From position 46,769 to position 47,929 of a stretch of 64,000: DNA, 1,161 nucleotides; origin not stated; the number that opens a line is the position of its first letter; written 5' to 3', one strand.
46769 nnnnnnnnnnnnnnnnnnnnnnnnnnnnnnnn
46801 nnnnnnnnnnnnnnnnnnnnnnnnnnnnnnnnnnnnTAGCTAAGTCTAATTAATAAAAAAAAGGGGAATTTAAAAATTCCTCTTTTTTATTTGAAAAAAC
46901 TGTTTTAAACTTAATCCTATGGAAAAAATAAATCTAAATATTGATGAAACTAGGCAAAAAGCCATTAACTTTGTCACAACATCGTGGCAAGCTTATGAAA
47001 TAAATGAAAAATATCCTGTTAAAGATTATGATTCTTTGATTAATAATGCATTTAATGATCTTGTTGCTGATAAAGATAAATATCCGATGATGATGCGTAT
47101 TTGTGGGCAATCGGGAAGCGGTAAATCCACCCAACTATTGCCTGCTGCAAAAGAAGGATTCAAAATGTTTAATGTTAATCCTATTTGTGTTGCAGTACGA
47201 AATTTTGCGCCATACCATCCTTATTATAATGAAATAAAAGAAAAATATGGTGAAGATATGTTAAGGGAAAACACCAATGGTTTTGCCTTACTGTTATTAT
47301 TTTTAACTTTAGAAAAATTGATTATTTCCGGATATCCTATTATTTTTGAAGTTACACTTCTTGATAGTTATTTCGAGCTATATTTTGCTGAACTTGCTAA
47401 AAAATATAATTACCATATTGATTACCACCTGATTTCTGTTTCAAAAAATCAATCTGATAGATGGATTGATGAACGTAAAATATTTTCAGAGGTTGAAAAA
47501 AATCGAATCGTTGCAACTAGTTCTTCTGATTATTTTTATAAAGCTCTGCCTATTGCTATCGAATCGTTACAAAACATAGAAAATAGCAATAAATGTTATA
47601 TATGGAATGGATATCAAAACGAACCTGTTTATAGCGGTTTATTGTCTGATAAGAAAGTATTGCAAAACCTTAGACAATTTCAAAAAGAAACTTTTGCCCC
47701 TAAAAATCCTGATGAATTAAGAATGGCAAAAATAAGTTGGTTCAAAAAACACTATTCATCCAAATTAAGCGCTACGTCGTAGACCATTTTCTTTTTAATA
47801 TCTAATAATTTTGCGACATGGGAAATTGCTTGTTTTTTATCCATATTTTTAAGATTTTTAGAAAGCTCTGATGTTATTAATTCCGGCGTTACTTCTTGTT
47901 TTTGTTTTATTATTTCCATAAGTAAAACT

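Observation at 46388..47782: Monocistronic zeta-toxin-like P-loop kinase with no obvious antitoxin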

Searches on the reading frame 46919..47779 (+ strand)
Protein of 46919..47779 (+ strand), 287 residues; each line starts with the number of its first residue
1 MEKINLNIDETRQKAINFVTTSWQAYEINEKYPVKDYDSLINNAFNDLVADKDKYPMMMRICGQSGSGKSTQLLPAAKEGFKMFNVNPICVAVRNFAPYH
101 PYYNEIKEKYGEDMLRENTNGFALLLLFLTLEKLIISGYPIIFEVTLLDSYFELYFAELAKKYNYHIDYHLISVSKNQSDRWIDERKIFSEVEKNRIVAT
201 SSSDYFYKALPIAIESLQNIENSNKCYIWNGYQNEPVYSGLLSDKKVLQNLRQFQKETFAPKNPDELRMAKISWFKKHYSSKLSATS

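Call 3: search_protein_families(library=pfam, proteins=[window:46919-47779:+], max_evalue=10)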
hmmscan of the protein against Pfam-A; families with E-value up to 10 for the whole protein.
window:46919-47779:+ (287 aa): 4 families
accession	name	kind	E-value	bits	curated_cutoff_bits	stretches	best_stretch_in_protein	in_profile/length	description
PF06414.18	Zeta_toxin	-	1.2e-15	57.9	22.3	1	52-219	12-175/199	Zeta toxin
PF13671.12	AAA_33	-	0.0034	18.1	27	1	61-187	4-119/143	AAA domain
PF13555.12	AAA_29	-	0.048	13.9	27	1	59-71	25-37/61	P-loop containing region of AAA domain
PF25199.1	nSTAND_NTPase5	-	0.15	12.3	34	1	43-77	27-62/145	Novel STAND NTPase 5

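Call 4: search_protein_families(library=ncbifam, proteins=[window:46919-47779:+], max_evalue=10)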
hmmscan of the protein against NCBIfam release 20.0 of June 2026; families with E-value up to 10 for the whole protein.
window:46919-47779:+ (287 aa): 2 families
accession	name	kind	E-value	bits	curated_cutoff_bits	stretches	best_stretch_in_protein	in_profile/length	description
NF041574.1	antitoxPezT_Strep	equivalog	5.8e-09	35.5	470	1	36-179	10-150/251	type II toxin-antitoxin system toxin PezT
TIGR00152.1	TIGR00152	equivalog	0.0089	15.9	65.55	1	61-118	4-60/188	dephospho-CoA kinase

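Call 6: search_solved_structures(query=window:46919-47779:+, max_evalue=10, show_alignments=3)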
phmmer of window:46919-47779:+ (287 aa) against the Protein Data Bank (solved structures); distinct sequences matched with E-value up to 10: 6.
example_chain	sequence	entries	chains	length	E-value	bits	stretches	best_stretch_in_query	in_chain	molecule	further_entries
2p5t_B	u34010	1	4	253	1.5e-08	37.9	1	52-175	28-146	PezT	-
1gvn_B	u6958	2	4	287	0.00031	23.7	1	34-230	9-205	ZETA | Zeta-toxin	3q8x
3flp_A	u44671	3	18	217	0.53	13.1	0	149-235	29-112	SAP-like pentraxin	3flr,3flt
9rs5_A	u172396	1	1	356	0.8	12.5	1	181-238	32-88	Terpene synthase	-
9rs4_A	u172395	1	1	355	0.8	12.5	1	181-238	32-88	Terpene synthase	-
9rrz_A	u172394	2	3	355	0.81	12.5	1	181-238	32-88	Terpene synthase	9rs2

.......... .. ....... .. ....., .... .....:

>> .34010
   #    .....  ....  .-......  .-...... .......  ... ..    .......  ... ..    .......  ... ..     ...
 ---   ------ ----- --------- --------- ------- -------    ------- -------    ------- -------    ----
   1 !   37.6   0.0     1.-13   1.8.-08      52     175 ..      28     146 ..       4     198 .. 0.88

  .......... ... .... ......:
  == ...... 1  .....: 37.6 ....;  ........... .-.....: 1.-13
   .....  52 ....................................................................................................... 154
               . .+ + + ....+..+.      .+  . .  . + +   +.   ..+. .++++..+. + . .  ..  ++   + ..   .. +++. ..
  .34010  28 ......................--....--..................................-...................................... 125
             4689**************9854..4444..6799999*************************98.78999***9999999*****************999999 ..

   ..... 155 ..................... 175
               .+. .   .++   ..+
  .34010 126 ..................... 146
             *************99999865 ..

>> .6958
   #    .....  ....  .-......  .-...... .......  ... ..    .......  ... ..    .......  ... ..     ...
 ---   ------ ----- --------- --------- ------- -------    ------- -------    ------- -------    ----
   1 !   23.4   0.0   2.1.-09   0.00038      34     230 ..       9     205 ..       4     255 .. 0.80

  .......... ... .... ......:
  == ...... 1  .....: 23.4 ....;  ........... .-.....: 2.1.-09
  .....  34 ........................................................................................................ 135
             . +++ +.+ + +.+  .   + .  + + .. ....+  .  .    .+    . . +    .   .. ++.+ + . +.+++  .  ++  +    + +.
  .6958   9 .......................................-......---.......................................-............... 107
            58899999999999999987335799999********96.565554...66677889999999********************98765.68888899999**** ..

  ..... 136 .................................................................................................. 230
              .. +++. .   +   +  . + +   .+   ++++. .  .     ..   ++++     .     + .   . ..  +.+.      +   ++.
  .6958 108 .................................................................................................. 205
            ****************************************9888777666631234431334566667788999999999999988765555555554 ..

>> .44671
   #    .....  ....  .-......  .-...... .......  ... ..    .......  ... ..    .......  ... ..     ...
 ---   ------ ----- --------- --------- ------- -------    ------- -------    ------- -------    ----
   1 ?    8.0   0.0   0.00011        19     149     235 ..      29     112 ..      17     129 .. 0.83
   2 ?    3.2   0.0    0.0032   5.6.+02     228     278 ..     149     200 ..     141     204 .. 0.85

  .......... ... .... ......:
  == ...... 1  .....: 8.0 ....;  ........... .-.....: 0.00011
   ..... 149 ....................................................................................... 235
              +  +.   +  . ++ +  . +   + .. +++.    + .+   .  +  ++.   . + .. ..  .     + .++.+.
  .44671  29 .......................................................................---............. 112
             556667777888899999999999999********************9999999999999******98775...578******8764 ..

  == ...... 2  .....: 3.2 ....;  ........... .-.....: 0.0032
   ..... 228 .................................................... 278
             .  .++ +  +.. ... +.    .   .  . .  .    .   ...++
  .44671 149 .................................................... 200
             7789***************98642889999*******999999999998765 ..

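Call 7: find_homologous_proteins(query=window:46919-47779:+)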
Query window:46919-47779:+ (287 aa): 28 proteins with E <= 0.001 among 1288 candidates.
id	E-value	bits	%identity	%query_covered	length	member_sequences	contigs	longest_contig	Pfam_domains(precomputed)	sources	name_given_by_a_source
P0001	1.1e-189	647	100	100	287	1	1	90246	PF06414.19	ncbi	-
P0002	1.1e-93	332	56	96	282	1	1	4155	PF06414.19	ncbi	-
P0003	1.3e-78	282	49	95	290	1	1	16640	PF06414.19,PF13671.13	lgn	-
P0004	2.0e-75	272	45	97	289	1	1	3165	PF06414.19,PF13671.13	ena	-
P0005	2.7e-63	232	42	97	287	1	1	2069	PF06414.19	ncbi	-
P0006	3.4e-60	222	47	87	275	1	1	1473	PF06414.19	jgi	jgi:hypothetical protein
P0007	2.5e-58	216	42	94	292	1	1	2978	PF06414.19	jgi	jgi:hypothetical protein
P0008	2.4e-55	206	42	93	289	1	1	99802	PF06414.19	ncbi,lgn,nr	ncbi:hypothetical protein AGMMS50276_01840 [Synergistales bacterium]|nr:hypothetical protein AGMMS50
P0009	2.6e-55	206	42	93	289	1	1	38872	PF06414.19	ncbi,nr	ncbi:hypothetical protein FACS1894187_04570 [Synergistales bacterium]|nr:hypothetical protein FACS18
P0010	2.7e-54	203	44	87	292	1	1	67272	PF06414.19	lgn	-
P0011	1.8e-52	197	39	93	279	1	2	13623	PF06414.19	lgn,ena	-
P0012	2.0e-50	190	36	95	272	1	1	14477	PF06414.19,PF13671.13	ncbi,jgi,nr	ncbi:MAG: zeta toxin family protein [Rickettsiales bacterium]|jgi:hypothetical protein|nr:zeta toxin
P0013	2.0e-48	183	40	78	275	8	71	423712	PF06414.19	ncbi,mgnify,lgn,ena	mgnify:CR=1 FL=1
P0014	5.2e-46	176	37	92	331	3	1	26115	PF06414.19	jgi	-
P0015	1.6e-45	174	44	80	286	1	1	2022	PF06414.19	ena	-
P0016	6.3e-45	172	38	86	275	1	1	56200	PF06414.19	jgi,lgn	-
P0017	1.2e-43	168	35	94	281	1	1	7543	PF06414.19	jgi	jgi:energy-coupling factor transporter ATP-binding protein EcfA2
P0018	5.9e-42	162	36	92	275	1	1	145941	PF06414.19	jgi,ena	jgi:Excinuclease ATPase subunit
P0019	1.4e-41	161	40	79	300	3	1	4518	PF06414.19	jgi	-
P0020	1.2e-37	148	33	89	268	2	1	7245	PF06414.19,PF13671.13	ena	-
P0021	2.0e-37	147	41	64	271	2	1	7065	PF06414.19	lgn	-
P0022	3.3e-33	134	34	94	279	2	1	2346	PF06414.19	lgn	-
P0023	3.9e-33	133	37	78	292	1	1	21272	PF06414.19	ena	-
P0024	4.0e-33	133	37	77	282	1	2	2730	PF06414.19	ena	-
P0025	8.7e-32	129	38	77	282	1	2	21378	PF06414.19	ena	-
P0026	1.5e-30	125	36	77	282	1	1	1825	PF06414.19,PF13671.13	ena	-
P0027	1.7e-30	125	35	83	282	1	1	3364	PF06414.19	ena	-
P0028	2.8e-30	124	34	78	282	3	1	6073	PF06414.19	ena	-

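Call 9: find_encoding_contigs(protein=P0001, flank=10000, max_places=3)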
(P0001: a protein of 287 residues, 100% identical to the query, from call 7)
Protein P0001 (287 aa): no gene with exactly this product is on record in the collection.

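Call 11: find_related_loci(query=A2, collection=genome_contigs, flank=6000)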
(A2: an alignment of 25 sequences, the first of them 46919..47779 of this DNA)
Query A2 (287 aa) in genome_contigs; peptide patterns used: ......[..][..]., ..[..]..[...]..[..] (x = any residue, [..] = any of these).
152 stretches matched a pattern; 90 encode a relative of the query (tblastn E <= 1e-3); the best 80 are kept; 80 distinct loci.
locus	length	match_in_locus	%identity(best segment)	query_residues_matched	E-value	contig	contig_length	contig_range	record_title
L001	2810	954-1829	42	2-283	1e-68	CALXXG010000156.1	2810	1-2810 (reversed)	MAG: uncultured Rickettsiales bacterium isolate E02__bin32 genome assembly, contig: E02__k127_2800599, whole genome shot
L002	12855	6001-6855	40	7-281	2e-66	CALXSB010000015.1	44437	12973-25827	MAG: uncultured Rickettsiales bacterium isolate E06__bin57 genome assembly, contig: E06__k127_142807, whole genome shotg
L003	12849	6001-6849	43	5-279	3e-63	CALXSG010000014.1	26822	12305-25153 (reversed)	MAG: uncultured Rickettsiales bacterium isolate BRZ_MD__bin29 genome assembly, contig: BRZ_MD__NODE_1546_length_26822_co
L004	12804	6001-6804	42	13-279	1e-62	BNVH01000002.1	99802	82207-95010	Synergistales bacterium MS502-76 DNA, sequence002, whole genome shotgun sequence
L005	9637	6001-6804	42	13-279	2e-62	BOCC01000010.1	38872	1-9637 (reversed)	Synergistales bacterium PG1894_187 DNA, sequence010, whole genome shotgun sequence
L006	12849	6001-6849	42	7-279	2e-62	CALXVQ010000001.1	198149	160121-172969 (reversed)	MAG: uncultured Rickettsiales bacterium isolate BRZ_AG__bin83 genome assembly, contig: BRZ_AG__NODE_82_length_198149_cov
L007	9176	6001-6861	39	7-283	2e-62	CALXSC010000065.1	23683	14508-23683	MAG: uncultured Rickettsiales bacterium isolate E20__bin249 genome assembly, contig: E20__k127_350028, whole genome shot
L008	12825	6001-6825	39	7-284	5e-60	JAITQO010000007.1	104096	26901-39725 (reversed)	MAG: Rickettsiales bacterium isolate Roe453_bin100 k119_3248516, whole genome shotgun sequence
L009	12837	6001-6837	38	5-287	4e-57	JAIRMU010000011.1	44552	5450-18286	MAG: Puniceicoccales bacterium isolate Cd354_bin116 k119_917864, whole genome shotgun sequence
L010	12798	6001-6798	39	13-279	9e-57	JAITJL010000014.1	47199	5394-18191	MAG: Puniceicoccales bacterium isolate Pcl387_bin165 k119_3261213, whole genome shotgun sequence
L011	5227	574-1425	39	10-283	6e-56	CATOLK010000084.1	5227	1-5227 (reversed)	MAG TPA_asm: uncultured Rickettsiales bacterium isolate MGG25177_1680015442 genome assembly, contig: NODE_8657_length_52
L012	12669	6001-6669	42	13-236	2e-55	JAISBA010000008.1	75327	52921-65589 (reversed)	MAG: Puniceicoccales bacterium isolate Gx481_bin184 k119_180449, whole genome shotgun sequence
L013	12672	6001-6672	40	13-237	3e-55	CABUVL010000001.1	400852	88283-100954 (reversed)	MAG TPA_asm: uncultured Verrucomicrobia bacterium isolate MGYG-HGUT-04418 genome assembly, contig: GUT_GENOME273599_1, w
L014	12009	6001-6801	39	13-280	4e-55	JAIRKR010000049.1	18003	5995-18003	MAG: Puniceicoccales bacterium isolate Cc175_bin121 k119_2051882, whole genome shotgun sequence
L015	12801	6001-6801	38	13-280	6e-55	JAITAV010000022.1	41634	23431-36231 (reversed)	MAG: Puniceicoccales bacterium isolate Ncb351_bin56 k119_5241587, whole genome shotgun sequence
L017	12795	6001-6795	37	8-277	3e-52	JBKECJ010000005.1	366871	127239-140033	MAG: Candidatus Saccharimonadales bacterium isolate VLC_049 c_000001882839, whole genome shotgun sequence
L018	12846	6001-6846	36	1-281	7e-52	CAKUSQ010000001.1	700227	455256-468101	MAG: uncultured Opitutales bacterium isolate REFINED_METABAT215_TOP10_CONTIGS_1500_ASSEMBLY_K77_MERGED__Hadza_MoBio_hadz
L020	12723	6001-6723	39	6-239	2e-49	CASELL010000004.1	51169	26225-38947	uncultured Alphaproteobacteria bacterium isolate B58_L4_335335_idba_bin.15 genome assembly, contig: B58_L4_335335_idba_b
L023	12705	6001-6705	42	10-237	1e-47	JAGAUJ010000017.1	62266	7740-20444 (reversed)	MAG: Rickettsiales bacterium isolate RGIG8782 Water_deer_Colon.Co__c665448, whole genome shotgun sequence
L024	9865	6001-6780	33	12-274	2e-46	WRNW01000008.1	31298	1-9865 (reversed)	MAG: Candidatus Saccharibacteria bacterium isolate Th196P4bin6 JGI24702J35022_10000239, whole genome shotgun sequence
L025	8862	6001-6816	36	8-281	2e-46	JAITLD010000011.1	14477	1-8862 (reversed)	MAG: Rickettsiales bacterium isolate Pcl387_bin88 k119_406464, whole genome shotgun sequence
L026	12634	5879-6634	39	36-283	2e-46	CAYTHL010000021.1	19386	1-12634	MAG TPA_asm: uncultured Lachnospiraceae bacterium isolate SRP222994_co1_331 genome assembly, contig: NODE_5807_length_19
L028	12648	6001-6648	39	58-278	4e-46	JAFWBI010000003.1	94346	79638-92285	MAG: Clostridia bacterium isolate RGIG5584 Sheep_Colon.Co__c670576, whole genome shotgun sequence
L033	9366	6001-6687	36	13-241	2e-44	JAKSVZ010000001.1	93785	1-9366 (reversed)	MAG: Opitutales bacterium isolate Horse_feces372 MAG372_1, whole genome shotgun sequence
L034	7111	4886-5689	32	16-285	2e-44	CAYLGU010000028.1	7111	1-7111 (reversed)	MAG TPA_asm: uncultured Candidatus Saccharibacteria bacterium isolate SRP192927_co2_944 genome assembly, contig: NODE_23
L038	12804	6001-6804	32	4-275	3e-42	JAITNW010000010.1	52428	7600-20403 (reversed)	MAG: Candidatus Nomurabacteria bacterium isolate Po218_bin33 k119_1529202, whole genome shotgun sequence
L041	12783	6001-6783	34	9-277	4e-41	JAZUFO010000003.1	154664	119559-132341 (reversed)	MAG: Candidatus Nanosyncoccus sp. isolate T1900045293_TH20190063.MAGScoT_cleanbin_000045 SGB_6053_k141_2172947, whole ge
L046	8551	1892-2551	39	56-277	1e-39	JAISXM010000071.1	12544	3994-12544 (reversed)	MAG: Holosporales bacterium isolate Nc350_bin178 k119_1373089, whole genome shotgun sequence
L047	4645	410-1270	34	12-277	4e-39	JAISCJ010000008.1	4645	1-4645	MAG: Holosporales bacterium isolate Gx481_bin72 k119_1589721, whole genome shotgun sequence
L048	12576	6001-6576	38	44-243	3e-38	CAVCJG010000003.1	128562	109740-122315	Eggerthellaceae bacterium isolate H07603-L1_cleanbin_000033 genome assembly, contig: Spades_H07603-L1_contig_71, whole g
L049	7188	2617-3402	31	17-276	6e-38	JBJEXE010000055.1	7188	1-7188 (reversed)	MAG: Alphaproteobacteria bacterium isolate LOHA11_bin.025 NODE_5890_length_7188_cov_6.202439, whole genome shotgun seque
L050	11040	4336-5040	39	43-277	2e-37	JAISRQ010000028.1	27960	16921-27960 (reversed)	MAG: Holosporales bacterium isolate Kf353_bin74 k119_729101, whole genome shotgun sequence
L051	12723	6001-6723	34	27-276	3e-37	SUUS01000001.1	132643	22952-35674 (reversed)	MAG: Alphaproteobacteria bacterium isolate SIG52 NODE_2878_length_132643_cov_4.682136, whole genome shotgun sequence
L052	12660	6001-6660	36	54-277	6e-37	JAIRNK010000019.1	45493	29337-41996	MAG: Holosporales bacterium isolate Cd354_bin25 k119_1013763, whole genome shotgun sequence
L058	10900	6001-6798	34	18-276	3e-36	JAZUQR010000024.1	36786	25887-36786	MAG: Alphaproteobacteria bacterium isolate T1900044856_TS20190322.MAGScoT_cleanbin_000019 SGB_3064_k141_2765748, whole g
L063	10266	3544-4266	34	27-276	8e-34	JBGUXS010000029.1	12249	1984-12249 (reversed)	MAG: Alphaproteobacteria bacterium isolate ruminal_MAG_496 ruminal_MAG_496_contig_0029, whole genome shotgun sequence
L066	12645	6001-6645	38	14-240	1e-30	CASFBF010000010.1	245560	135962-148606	uncultured Firmicutes bacterium isolate SI.B26.metabat-bins.1 genome assembly, contig: SI.B26.metabat-bins.1.fa_k141_371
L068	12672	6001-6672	33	56-282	1e-29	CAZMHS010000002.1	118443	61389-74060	MAG TPA_asm: uncultured Alphaproteobacteria bacterium isolate SRP225648_co1_271 genome assembly, contig: NODE_165_length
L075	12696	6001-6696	37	41-276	4e-28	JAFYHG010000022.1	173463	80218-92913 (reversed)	MAG: Alphaproteobacteria bacterium isolate RGIG7089 Sheep_Rumen.Co__c2909685, whole genome shotgun sequence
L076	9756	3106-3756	33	58-283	3e-27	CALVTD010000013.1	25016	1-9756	MAG: uncultured Clostridia bacterium isolate BRZ_CQ__bin56 genome assembly, contig: BRZ_CQ__NODE_1957_length_25016_cov_4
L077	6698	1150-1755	33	27-237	6e-27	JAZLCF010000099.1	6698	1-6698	MAG: Alphaproteobacteria bacterium isolate T1900045051_TC20190044.MAGScoT_cleanbin_000038 SGB_4529_k141_750337, whole ge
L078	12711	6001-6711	32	19-256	1e-26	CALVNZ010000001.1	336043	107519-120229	MAG: uncultured Clostridia bacterium isolate BRZ_GC__bin72 genome assembly, contig: BRZ_GC__NODE_22_length_336043_cov_28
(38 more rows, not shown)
